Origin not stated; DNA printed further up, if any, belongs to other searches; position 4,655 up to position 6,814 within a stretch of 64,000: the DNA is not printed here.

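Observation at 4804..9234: Coupled P-loop kinase/DAGK-like fusion plus ligase-ACP-acyltransferase gene: candidate self-contained lipid acylation module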

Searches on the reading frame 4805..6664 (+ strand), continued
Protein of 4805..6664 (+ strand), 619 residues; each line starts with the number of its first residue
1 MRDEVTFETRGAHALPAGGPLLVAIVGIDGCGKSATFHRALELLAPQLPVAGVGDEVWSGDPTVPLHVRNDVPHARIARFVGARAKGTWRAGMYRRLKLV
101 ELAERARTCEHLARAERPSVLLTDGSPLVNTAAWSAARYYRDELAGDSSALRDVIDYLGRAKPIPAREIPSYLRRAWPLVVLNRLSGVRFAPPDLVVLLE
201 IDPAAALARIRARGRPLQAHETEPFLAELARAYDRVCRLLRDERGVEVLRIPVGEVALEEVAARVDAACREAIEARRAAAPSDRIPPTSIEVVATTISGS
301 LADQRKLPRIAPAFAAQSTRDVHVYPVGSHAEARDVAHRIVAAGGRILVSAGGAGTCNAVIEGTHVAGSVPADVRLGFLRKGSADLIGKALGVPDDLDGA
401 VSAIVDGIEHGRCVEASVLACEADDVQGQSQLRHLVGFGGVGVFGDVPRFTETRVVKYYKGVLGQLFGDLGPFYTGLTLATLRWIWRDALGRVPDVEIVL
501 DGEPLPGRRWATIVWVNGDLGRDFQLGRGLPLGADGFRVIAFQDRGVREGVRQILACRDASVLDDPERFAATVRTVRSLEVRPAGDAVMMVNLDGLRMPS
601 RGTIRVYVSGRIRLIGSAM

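Call 77: search_protein_families(library=ncbifam, proteins=[L084:9456-10016:+, L084:10034-11725:+], max_evalue=0.01)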
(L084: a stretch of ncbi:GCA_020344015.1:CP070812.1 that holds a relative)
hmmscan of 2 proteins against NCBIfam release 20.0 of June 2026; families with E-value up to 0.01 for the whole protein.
L084:9456-10016:+ (186 aa): 0 families

L084:10034-11725:+ (563 aa): 107 families (the best 25 are shown)
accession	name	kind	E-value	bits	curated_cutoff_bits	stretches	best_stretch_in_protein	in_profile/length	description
NF005220.0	PRK06710.1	equivalog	2.1e-164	547.7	1116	1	4-556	5-553/563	long-chain-fatty-acid--CoA ligase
NF004114.0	PRK05605.1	equivalog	1.6e-159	531.9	766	1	2-557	13-570/575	long-chain-fatty-acid--CoA ligase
NF006523.0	PRK08974.1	equivalog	5.4e-145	483.7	884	1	3-561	2-558/561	long-chain-fatty-acid--CoA ligase FadD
NF005463.0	PRK07059.1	subfamily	4.3e-144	481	869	1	3-555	2-555/557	long-chain-fatty-acid--CoA ligase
NF004229.0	PRK05677.1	subfamily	1.5e-143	479.2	879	1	3-560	3-559/563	long-chain-fatty-acid--CoA ligase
NF006181.0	PRK08314.1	subfamily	1.8e-135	452.4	705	1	3-560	4-558/563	long-chain-fatty-acid--CoA ligase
NF006442.0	PRK08751.1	equivalog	3.3e-133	445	1023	1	3-555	4-557/560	long-chain fatty acid--CoA ligase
NF004837.0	PRK06187.1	subfamily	3.3e-127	424.9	476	1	25-556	10-522/531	long-chain-fatty-acid--CoA ligase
NF009139.0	PRK12492.1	equivalog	1.1e-123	413.6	1018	1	1-554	1-560/562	long-chain-fatty-acid--CoA ligase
TIGR03205.1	pimA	equivalog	4.4e-111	371.9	705.6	1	8-553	6-541/541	dicarboxylate--CoA ligase PimA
NF005702.0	PRK07514.1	subfamily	2.6e-107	359.3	558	2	181-555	131-499/506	malonyl-CoA synthase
NF005714.0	PRK07529.1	subfamily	1.1e-102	344.5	632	1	27-559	34-579/640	acyl-CoA synthetase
NF004822.0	PRK06178.1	equivalog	1.5e-100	337.5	782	1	6-555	18-566/571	acyl-CoA synthetase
NF006182.0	PRK08316.1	subfamily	3.6e-99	332.6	663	1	25-555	13-516/523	fatty acyl-CoA synthetase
NF005307.0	PRK06839.1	equivalog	1e-98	331.2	748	1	27-555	6-492/496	o-succinylbenzoate--CoA ligase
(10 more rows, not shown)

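Call 89: find_encoding_contigs(protein=P0091, flank=8000, max_places=1)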
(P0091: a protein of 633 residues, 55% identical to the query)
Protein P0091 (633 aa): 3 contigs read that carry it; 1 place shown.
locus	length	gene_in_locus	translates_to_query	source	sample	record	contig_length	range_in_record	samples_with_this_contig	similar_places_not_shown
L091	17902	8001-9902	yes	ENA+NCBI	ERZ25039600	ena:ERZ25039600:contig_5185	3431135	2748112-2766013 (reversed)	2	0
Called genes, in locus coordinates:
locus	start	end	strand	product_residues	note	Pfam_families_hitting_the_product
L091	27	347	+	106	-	PF00837:T4_deiodinase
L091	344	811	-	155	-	PF06541:ABC_trans_CmpB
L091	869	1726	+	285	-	PF00248:Aldo_ket_red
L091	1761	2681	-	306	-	PF02775:TPP_enzyme_C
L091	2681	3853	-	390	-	PF01855:POR_N, PF17147:PFOR_II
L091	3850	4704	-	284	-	PF01558:POR, PF12797:Fer4_2 (faint), PF12838:Fer4_7 (weak), PF13237:Fer4_10 (faint), PF14697:Fer4_21, PF00037:Fer4 (weak), PF12837:Fer4_6 (weak)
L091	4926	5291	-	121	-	-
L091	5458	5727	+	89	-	-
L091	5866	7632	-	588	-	-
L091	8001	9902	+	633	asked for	PF00781:DAGK_cat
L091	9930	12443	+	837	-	PF00501:AMP-binding, PF13193:AMP-binding_C (weak), PF00550:PP-binding, PF01553:Acyltransferase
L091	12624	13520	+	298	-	PF07646:Kelch_2 (faint), PF25210:Kelch_FKB95 (weak), PF01344:Kelch_1 (weak), PF24681:Kelch_KLHDC2_KLHL20_DRC7, PF24981:Beta-prop_ATRN-LZTR1 (weak), PF13964:Beta-prop_Calicin, PF01344:Kelch_1, PF24681:Kelch_KLHDC2_KLHL20_DRC7, +3 more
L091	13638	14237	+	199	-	PF00903:Glyoxalase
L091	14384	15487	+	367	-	PF00487:FA_desaturase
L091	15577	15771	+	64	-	PF01176:eIF-1a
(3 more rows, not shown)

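Call 90: find_encoding_contigs(protein=P0018, flank=8000, max_places=1)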
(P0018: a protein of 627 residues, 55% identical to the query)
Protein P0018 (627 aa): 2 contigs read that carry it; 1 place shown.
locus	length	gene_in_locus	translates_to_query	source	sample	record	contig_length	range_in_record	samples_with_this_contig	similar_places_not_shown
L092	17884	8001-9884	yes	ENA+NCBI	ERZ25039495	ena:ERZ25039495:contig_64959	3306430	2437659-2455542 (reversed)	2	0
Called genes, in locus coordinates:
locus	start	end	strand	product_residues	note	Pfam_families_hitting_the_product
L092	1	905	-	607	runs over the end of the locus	PF00246:Peptidase_M14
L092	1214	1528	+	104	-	-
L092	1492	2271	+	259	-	-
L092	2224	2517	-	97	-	-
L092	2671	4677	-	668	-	-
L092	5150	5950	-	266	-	PF00561:Abhydrolase_1, PF12146:Hydrolase_4, PF12697:Abhydrolase_6, PF08386:Abhydrolase_4 (faint)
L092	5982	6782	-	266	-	PF12844:HTH_19 (weak), PF13560:HTH_31, PF01381:HTH_3, PF17765:MLTR_LBD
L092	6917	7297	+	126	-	PF12680:SnoaL_2 (weak)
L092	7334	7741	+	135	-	-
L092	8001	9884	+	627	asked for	PF02223:Thymidylate_kin (faint), PF00781:DAGK_cat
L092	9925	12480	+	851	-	PF00501:AMP-binding, PF23562:AMP-binding_C_3 (weak), PF00550:PP-binding, PF01553:Acyltransferase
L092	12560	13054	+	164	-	PF03061:4HBT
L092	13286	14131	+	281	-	PF00702:Hydrolase (faint), PF05116:S6PP (weak), PF08282:Hydrolase_3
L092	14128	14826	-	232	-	PF00702:Hydrolase, PF13419:HAD_2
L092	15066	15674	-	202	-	-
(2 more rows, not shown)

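Call 91: find_encoding_contigs(protein=P0027, flank=8000, max_places=1)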
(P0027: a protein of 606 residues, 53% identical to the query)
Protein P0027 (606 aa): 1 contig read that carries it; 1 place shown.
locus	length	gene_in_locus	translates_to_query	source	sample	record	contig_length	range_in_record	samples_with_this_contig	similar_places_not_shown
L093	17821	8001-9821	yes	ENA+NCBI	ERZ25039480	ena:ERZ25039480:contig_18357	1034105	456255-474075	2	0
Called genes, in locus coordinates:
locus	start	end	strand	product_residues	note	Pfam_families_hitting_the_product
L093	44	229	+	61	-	-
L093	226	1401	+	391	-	PF24096:DUF7379 (faint), PF00561:Abhydrolase_1, PF02089:Palm_thioest (weak), PF07819:PGAP1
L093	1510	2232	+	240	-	PF00512:HisKA, PF02518:HATPase_c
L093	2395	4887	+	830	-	PF09586:YfhO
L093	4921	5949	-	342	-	PF01261:AP_endonuc_2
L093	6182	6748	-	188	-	PF13489:Methyltransf_23 (weak), PF13649:Methyltransf_25 (weak)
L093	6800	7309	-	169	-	PF04138:GtrA_DPMS_TM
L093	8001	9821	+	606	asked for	PF02223:Thymidylate_kin (faint), PF00781:DAGK_cat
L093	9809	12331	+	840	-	PF00501:AMP-binding, PF00550:PP-binding, PF01553:Acyltransferase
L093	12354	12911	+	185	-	PF01661:Macro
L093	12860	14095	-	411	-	-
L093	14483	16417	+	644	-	PF00005:ABC_tran, PF00931:NB-ARC (faint), PF02463:SMC_N (faint), PF03193:RsgA_GTPase (faint), PF13476:AAA_23 (faint), PF13555:AAA_29 (faint), PF12848:ABC_tran_Xtn, PF00005:ABC_tran, +6 more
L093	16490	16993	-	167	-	-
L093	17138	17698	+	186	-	PF00383:dCMP_cyt_deam_1, PF14437:MafB19-deam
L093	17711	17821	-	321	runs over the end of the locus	PF00248:Aldo_ket_red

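Call 92: find_encoding_contigs(protein=P0013, flank=8000, max_places=1)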
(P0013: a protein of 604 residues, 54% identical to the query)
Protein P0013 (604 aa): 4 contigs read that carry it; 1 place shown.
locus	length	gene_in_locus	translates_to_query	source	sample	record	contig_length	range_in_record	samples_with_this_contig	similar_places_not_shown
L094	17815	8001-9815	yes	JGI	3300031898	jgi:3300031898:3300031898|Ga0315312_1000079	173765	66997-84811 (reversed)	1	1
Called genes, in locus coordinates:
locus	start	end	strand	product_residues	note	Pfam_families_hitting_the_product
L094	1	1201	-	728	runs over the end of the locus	PF02837:Glyco_hydro_2_N, PF13364:BetaGal_ABD2 (weak), PF22666:Glyco_hydro_2_N2, PF00703:Glyco_hydro_2, PF02836:Glyco_hydro_2_C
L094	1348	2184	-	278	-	PF00528:BPD_transp_1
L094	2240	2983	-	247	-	PF00528:BPD_transp_1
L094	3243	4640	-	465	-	PF01547:SBP_bac_1, PF13416:SBP_bac_8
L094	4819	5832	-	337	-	PF00356:LacI, PF00532:Peripla_BP_1, PF13407:Peripla_BP_4, PF13377:Peripla_BP_3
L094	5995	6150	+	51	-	-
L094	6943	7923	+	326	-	PF09925:DUF2157 (weak)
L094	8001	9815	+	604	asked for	PF02223:Thymidylate_kin (faint), PF00781:DAGK_cat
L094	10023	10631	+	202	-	PF01066:CDP-OH_P_transf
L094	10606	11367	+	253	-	PF01148:CTP_transf_1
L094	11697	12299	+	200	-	-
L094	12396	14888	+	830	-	PF00501:AMP-binding, PF00550:PP-binding, PF01553:Acyltransferase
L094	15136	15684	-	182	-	PF07853:DUF1648, PF13630:SdpI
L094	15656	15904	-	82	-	-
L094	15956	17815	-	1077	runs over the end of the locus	PF13588:HSDR_N_2, PF02384:N6_Mtase, PF20473:MmeI_Mtase, PF07669:Eco57I, PF01420:Methylase_S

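Call 94: search_protein_families(library=ncbifam, proteins=[L094:10023-10631:+, L094:10606-11367:+, L094:11697-12299:+, L094:6943-7923:+], max_evalue=0.01)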
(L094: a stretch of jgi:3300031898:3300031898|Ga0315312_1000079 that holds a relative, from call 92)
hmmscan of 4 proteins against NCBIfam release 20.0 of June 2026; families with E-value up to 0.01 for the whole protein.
L094:10023-10631:+ (202 aa): 3 families
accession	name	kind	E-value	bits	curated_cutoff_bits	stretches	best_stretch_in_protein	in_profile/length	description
NF040950.1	archin_ph_syn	equivalog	4.3e-25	88.7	180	1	5-195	3-188/191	archaetidylinositol phosphate synthase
NF045883.1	PIPSynth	equivalog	2.1e-21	76.5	170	1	6-195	3-193/197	phosphatidylinositol phosphate synthase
NF052561.1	PIPSynBT1523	equivalog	1e-06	28.7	350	1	13-160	12-168/232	hypothetical protein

L094:10606-11367:+ (253 aa): 1 family
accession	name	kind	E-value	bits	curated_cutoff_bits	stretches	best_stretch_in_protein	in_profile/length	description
NF008635.0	PRK11624.1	equivalog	3.3e-07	30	385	1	182-239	161-218/285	phosphatidate cytidylyltransferase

L094:11697-12299:+ (200 aa): 0 families

L094:6943-7923:+ (326 aa): 0 families

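Call 97: search_protein_families(library=pfam, proteins=[L094:11697-12299:+, L025:7996-8898:-, L094:10023-10631:+, L025:3865-4473:-, L039:2354-3091:+], max_evalue=1)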
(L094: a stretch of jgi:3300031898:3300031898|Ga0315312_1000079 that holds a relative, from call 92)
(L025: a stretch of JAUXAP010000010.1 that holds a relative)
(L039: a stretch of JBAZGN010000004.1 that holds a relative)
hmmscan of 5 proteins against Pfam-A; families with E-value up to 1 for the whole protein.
L094:11697-12299:+ (200 aa): 2 families
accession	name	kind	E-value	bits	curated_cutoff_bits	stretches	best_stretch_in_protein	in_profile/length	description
PF09335.16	VTT_dom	-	0.0037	18.2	33.9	1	50-163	12-122/123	VTT domain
PF17508.7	MccV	-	0.24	12.4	27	0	99-130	25-56/104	Microcin V bacteriocin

L025:7996-8898:- (300 aa): 1 family
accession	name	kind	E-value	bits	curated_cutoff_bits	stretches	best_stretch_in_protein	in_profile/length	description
PF09335.16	VTT_dom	-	0.0017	19.2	33.9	1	143-263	4-118/123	VTT domain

L094:10023-10631:+ (202 aa): 2 families
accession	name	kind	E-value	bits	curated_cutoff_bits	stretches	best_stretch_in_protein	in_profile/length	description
PF01066.26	CDP-OH_P_transf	-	5.2e-09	37.1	22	1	27-180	3-146/152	CDP-alcohol phosphatidyltransferase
PF12854.13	PPR_1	-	0.22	11.7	23.8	1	26-37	3-14/34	PPR repeat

L025:3865-4473:- (202 aa): 2 families
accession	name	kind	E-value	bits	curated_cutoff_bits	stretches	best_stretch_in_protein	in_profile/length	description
PF01066.26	CDP-OH_P_transf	-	0.00095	20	22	1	27-178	3-144/152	CDP-alcohol phosphatidyltransferase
PF23714.1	Rv3627c_N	-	0.29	11.5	27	1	175-200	20-45/58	Carboxypeptidase Rv3627c-like, N-terminal domain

L039:2354-3091:+ (245 aa): 1 family
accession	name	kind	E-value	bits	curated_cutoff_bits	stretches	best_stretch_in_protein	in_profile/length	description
PF01066.26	CDP-OH_P_transf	-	7.6e-06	26.8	22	1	53-216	1-148/152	CDP-alcohol phosphatidyltransferase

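Call 98: find_encoding_contigs(protein=window:4805-6664:+, flank=3000, max_places=2)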
Protein window:4805-6664:+ (619 aa): no gene with exactly this product is on record in the collection.
